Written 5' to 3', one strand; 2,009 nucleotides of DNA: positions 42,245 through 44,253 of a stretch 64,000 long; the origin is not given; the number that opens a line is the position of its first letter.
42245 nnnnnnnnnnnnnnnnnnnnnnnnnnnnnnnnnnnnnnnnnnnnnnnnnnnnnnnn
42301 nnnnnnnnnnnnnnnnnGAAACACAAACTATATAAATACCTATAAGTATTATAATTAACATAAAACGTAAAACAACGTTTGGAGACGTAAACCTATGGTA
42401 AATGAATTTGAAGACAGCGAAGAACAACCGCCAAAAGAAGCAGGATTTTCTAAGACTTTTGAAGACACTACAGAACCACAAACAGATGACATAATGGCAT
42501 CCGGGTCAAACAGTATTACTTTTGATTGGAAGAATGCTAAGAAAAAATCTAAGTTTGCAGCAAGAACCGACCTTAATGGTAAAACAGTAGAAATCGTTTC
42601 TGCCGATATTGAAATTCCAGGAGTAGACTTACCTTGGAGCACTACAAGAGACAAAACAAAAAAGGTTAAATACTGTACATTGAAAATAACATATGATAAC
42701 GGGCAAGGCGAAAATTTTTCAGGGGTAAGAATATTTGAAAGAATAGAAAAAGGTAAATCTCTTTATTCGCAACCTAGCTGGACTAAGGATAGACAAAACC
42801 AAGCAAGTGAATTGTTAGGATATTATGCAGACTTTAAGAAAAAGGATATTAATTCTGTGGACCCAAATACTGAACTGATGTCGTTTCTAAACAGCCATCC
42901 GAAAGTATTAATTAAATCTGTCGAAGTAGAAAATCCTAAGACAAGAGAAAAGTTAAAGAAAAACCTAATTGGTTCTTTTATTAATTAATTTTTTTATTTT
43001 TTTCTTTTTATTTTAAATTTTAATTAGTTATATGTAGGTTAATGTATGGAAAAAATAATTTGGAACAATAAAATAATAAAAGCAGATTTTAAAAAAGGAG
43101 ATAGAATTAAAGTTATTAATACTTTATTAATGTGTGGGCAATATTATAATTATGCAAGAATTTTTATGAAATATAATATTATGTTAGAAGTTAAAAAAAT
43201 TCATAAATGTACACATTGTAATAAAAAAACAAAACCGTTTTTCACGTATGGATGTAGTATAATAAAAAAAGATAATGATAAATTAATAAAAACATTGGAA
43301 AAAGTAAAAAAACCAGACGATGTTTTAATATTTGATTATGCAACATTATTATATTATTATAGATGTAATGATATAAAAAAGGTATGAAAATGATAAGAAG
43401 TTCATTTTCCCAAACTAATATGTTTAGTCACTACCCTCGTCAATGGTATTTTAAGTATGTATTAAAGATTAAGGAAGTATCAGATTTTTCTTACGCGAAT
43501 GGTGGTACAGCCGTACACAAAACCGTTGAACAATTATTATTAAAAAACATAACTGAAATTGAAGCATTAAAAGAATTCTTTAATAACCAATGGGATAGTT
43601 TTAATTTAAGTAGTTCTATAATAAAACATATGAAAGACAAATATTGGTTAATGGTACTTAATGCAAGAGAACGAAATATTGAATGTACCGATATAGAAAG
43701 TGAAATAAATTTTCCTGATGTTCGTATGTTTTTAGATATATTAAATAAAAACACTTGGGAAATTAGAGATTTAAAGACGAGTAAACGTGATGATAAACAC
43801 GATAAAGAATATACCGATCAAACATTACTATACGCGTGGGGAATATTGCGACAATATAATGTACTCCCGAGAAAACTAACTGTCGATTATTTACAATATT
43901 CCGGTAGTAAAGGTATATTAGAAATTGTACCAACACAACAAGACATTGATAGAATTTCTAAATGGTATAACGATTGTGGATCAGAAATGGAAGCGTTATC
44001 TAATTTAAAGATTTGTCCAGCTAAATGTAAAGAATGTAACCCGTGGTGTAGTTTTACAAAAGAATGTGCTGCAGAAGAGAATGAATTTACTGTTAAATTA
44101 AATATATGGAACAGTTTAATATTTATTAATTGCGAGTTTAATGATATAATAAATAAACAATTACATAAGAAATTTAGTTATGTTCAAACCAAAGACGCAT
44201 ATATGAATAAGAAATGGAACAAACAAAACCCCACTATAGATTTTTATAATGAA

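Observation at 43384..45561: Single 725-aa polypeptide fusing a Cas4-like Fe-S RecB-family nuclease to an SF2 DEAH helicase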

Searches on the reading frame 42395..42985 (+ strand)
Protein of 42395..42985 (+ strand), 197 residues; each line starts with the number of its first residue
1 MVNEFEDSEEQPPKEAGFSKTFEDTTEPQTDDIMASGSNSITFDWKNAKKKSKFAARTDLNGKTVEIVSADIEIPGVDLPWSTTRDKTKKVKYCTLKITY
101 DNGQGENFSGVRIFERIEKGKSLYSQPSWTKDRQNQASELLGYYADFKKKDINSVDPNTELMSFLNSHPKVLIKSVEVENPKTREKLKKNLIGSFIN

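Call 3: search_protein_families(library=pfam, proteins=[window:42395-42985:+], max_evalue=0.1)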
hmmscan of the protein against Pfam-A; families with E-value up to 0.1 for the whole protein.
window:42395-42985:+ (197 aa): 1 family
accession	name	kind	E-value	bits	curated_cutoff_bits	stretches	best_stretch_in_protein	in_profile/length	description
PF16974.11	NAR2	-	2.9e-06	27.4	26.6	1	19-102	5-85/142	High-affinity nitrate transporter accessory, Ig-like domain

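Call 4: search_protein_families(library=phrogs, proteins=[window:42395-42985:+], max_evalue=0.01)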
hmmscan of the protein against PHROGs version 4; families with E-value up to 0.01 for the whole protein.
window:42395-42985:+ (197 aa): 0 families

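Call 30: search_protein_families(library=ncbifam, proteins=[window:42395-42985:+], max_evalue=0.01)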
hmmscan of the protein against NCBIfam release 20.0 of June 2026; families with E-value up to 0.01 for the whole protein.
window:42395-42985:+ (197 aa): 0 families

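Call 71: search_solved_structures(query=A4, max_evalue=10, show_alignments=1)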
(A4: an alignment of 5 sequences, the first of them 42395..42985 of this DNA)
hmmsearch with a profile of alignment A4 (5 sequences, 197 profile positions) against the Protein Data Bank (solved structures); distinct sequences matched with E-value up to 10: 6.
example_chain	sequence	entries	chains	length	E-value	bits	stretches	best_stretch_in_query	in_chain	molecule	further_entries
1qvw_A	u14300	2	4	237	0.44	13.2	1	6-66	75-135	YDR533c protein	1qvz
4mpz_A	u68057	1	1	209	0.69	12.5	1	63-122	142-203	Sas-4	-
1oe9_B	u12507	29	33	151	0.84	12.3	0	98-129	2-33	MYOSIN LIGHT CHAIN 1, SLOW-TWITCH MUSCLE A ISOFORM | MYOSIN LIGHT CHAIN 1 | Myosin light chain 6B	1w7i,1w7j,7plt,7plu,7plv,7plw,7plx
4by2_A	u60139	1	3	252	0.95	12.1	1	64-122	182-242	ANASTRAL SPINDLE 2, SAS 4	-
4lru_A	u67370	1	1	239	1.2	11.7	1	4-65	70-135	Glyoxalase III (glutathione-independent)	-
9z3w_C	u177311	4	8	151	1.3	11.6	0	100-132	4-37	Myosin light polypeptide 6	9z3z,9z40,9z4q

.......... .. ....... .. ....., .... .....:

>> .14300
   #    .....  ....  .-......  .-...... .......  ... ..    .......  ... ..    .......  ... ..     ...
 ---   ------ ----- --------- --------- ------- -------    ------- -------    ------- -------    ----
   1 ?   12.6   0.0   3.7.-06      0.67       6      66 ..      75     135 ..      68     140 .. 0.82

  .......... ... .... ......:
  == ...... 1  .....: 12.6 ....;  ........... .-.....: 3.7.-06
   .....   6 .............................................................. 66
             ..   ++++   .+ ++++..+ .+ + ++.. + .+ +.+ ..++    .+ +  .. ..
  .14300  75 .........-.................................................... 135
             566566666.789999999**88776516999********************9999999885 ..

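Call 72: search_protein_families(library=phrogs, alignment_id=A4, max_evalue=0.1)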
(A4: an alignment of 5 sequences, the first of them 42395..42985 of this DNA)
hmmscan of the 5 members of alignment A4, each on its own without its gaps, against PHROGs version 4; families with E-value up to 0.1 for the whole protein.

A. member 1, window:42395-42985:+ (197 aa): 0 families

B. families by the number of members that match (of 5 scanned): 2 families
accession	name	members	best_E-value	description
phrog_8042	-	1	0.014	-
phrog_823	-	1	0.02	-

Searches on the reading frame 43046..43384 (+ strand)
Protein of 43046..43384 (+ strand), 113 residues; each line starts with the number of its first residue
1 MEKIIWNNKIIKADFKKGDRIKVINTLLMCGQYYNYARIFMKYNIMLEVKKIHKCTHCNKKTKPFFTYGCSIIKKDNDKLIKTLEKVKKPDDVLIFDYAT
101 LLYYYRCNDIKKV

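Call 3: search_protein_families(library=pfam, proteins=[window:43046-43384:+], max_evalue=0.1)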
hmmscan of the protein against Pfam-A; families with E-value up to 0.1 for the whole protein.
window:43046-43384:+ (113 aa): 0 families

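Call 4: search_protein_families(library=phrogs, proteins=[window:43046-43384:+], max_evalue=0.01)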
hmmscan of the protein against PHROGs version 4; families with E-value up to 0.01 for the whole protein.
window:43046-43384:+ (113 aa): 0 families

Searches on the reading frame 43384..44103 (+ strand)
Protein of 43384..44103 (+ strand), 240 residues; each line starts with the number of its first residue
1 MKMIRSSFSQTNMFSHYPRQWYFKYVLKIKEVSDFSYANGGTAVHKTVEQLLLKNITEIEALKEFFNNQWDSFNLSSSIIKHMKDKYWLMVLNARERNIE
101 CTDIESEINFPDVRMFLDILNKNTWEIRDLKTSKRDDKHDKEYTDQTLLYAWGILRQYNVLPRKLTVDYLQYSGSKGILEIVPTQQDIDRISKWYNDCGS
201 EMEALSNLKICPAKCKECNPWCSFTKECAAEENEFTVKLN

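Call 3: search_protein_families(library=pfam, proteins=[window:43384-44103:+], max_evalue=0.1)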
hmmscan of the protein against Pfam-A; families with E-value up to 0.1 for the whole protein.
window:43384-44103:+ (240 aa): 2 families
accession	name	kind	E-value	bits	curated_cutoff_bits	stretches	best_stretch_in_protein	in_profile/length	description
PF12705.13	PDDEXK_1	-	2.2e-17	64.3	22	1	6-224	2-242/247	PD-(D/E)XK nuclease superfamily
PF10926.14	DUF2800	-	0.038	13.6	21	1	36-161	31-167/368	Protein of unknown function (DUF2800)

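Call 4: search_protein_families(library=phrogs, proteins=[window:43384-44103:+], max_evalue=0.01)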
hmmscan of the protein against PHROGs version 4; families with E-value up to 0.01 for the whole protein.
window:43384-44103:+ (240 aa): 3 families
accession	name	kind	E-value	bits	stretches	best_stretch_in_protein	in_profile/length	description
phrog_69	-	DNA, RNA and nucleotide metabolism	6.4e-20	72.6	1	1-198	85-290/501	exonuclease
phrog_1218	-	DNA, RNA and nucleotide metabolism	4.1e-06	27.3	1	6-172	10-208/364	exonuclease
phrog_8097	-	DNA, RNA and nucleotide metabolism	0.0015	18.3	1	5-138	2-132/598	exonuclease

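Call 25: search_dna_similar(query=window:43384-44103:+, collection=phages, mode=protein, max_rows=25, max_evalue=0.001)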
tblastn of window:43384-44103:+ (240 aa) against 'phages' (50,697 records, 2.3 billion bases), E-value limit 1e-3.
No match.

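Call 37: search_solved_structures(query=window:43384-44103:+, max_evalue=10, show_alignments=2)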
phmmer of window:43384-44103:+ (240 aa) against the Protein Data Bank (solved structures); distinct sequences matched with E-value up to 10: 1.
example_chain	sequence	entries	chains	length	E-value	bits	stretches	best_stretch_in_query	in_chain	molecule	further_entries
1o6b_A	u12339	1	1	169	1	11.7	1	13-83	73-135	Phosphopantetheine adenylyltransferase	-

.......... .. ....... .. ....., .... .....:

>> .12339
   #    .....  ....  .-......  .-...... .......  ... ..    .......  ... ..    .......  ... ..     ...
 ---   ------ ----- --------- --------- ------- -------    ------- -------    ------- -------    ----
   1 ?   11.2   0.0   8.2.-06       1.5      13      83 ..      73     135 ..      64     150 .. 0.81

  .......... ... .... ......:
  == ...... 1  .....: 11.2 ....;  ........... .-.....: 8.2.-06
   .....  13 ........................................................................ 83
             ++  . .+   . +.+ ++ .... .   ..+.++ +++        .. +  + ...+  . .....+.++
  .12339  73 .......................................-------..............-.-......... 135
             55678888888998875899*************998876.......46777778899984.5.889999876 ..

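Call 50: search_solved_structures(query=A2, max_evalue=10, show_alignments=3)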
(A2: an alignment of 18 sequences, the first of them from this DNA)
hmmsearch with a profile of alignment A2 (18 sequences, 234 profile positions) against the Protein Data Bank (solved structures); distinct sequences matched with E-value up to 10: 0.

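Call 64: predict_structure(alignment_id=A3)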
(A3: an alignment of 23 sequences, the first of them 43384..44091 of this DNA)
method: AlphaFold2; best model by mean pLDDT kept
length: 236 residues; sequences in the alignment: 23
mean_pLDDT: 93.3   pTM: 0.89
mean pLDDT of the five models: 93.3, 93.0, 92.5, 92.3, 92.2
residues with pLDDT >= 90: 199; 70-90: 29; 50-70: 7; < 50: 1
segments of 3 or more residues with pLDDT < 50: none
pLDDT, mean of each block of 10 residues (from residue 1): 84 94 92 90 98 96 99 97 98 95 94 95 98 96 98 98 98 95 98 97 93 86 83 53
secondary structure, 60 per line:
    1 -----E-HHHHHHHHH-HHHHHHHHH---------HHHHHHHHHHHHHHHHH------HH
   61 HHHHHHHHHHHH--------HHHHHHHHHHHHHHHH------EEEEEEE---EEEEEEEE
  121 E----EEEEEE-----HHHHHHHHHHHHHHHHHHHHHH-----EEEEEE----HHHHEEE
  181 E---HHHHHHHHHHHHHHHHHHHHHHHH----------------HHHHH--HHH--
elements in order: H8-16 H18-26 H36-52 H59-72 H81-96 E103-109 E113-121 E126-131 H137-158 E164-169 H174-177 E178-181 H185-208 H225-229
